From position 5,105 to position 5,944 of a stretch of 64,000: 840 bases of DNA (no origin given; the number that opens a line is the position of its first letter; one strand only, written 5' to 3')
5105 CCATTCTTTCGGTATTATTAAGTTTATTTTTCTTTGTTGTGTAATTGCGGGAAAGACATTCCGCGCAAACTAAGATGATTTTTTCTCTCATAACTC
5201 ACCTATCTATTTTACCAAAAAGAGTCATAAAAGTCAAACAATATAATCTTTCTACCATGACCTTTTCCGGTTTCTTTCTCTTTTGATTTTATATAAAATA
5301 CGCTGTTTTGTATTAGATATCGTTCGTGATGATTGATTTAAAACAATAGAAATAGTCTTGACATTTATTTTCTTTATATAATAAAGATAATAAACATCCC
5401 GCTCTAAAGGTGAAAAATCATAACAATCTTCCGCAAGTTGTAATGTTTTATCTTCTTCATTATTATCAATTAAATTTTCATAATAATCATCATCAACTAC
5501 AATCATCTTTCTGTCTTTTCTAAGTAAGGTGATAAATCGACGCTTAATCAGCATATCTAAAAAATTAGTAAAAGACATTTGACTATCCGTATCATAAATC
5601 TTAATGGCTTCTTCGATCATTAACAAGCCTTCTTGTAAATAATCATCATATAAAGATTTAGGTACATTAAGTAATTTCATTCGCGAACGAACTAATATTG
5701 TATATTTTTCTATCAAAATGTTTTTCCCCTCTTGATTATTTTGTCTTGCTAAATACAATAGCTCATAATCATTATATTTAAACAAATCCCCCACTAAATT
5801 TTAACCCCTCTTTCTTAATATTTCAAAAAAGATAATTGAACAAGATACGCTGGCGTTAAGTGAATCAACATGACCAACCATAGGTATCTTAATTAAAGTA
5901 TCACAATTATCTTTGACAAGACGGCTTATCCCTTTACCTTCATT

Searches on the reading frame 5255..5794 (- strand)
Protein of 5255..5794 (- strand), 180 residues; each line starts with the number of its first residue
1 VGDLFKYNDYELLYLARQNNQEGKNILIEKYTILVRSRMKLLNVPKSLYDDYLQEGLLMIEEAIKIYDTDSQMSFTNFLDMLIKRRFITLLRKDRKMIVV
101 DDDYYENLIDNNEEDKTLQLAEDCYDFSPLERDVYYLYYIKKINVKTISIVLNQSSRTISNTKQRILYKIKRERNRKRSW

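Call 82: search_protein_families(library=pfam, proteins=[window:5255-5794:-], max_evalue=0.001)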
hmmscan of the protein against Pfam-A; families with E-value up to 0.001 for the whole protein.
seq(180 aa): 1 family
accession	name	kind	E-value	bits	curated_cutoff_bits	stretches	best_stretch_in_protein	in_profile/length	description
PF04542.20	Sigma70_r2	-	2e-06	27.9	24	1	27-95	1-69/71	Sigma-70 region 2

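Call 85: search_protein_families(library=ncbifam, proteins=[window:5255-5794:-], max_evalue=0.01)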
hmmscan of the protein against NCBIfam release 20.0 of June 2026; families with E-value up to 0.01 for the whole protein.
seq(180 aa): 31 families (the best 25 are shown)
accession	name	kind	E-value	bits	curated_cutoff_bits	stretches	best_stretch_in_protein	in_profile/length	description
TIGR02859.1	spore_sigH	equivalog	1.6e-11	44.1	294.8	1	8-96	5-93/198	RNA polymerase sporulation sigma factor SigH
NF006148.0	PRK08295.1-5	equivalog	2.3e-11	43.4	208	1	6-93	17-104/218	RNA polymerase sporulation sigma factor SigH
NF006147.0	PRK08295.1-4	equivalog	4.9e-11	42.6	212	1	7-93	7-93/201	RNA polymerase factor sigma-70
TIGR02895.1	spore_sigI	equivalog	1.1e-10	41.6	185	1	16-113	4-106/219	RNA polymerase sigma-I factor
TIGR02937.1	sigma70-ECF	superfamily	1.4e-10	41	42.9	1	27-172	6-163/165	sigma-70 family RNA polymerase sigma factor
NF006174.0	PRK08311.2-2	equivalog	3.1e-10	39.7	319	1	10-98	18-108/252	RNA polymerase sigma factor SigI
NF006146.0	PRK08295.1-3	equivalog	9.7e-10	38.3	414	1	8-118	17-130/218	RNA polymerase factor sigma-70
NF006145.0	PRK08295.1-2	equivalog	3.4e-09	36.4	212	1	7-94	17-104/213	RNA polymerase sporulation sigma factor SigH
NF006175.0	PRK08311.2-3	subfamily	1.1e-08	34.8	244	1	7-111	5-111/244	RNA polymerase sigma factor SigI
NF006173.0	PRK08311.2-1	subfamily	2.2e-08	33.7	287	1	49-134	60-145/251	RNA polymerase sigma factor SigI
TIGR02479.1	FliA_WhiG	subfamily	4.6e-08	33.1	189.6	2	27-93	1-70/224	FliA/WhiG family RNA polymerase sigma factor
NF006170.0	PRK08311.1-1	equivalog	1.3e-07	31.6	271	1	13-119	10-116/221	RNA polymerase sigma factor SigI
NF006171.0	PRK08311.1-2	equivalog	1.7e-07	31.2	451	1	13-109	16-115/239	RNA polymerase sigma factor SigI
NF006176.0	PRK08311.2-4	equivalog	4e-07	29.6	260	1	47-120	52-131/249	RNA polymerase sigma factor SigI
NF006172.0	PRK08311.1-3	equivalog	1.1e-06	28.7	318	1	17-99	23-106/248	RNA polymerase sigma factor SigI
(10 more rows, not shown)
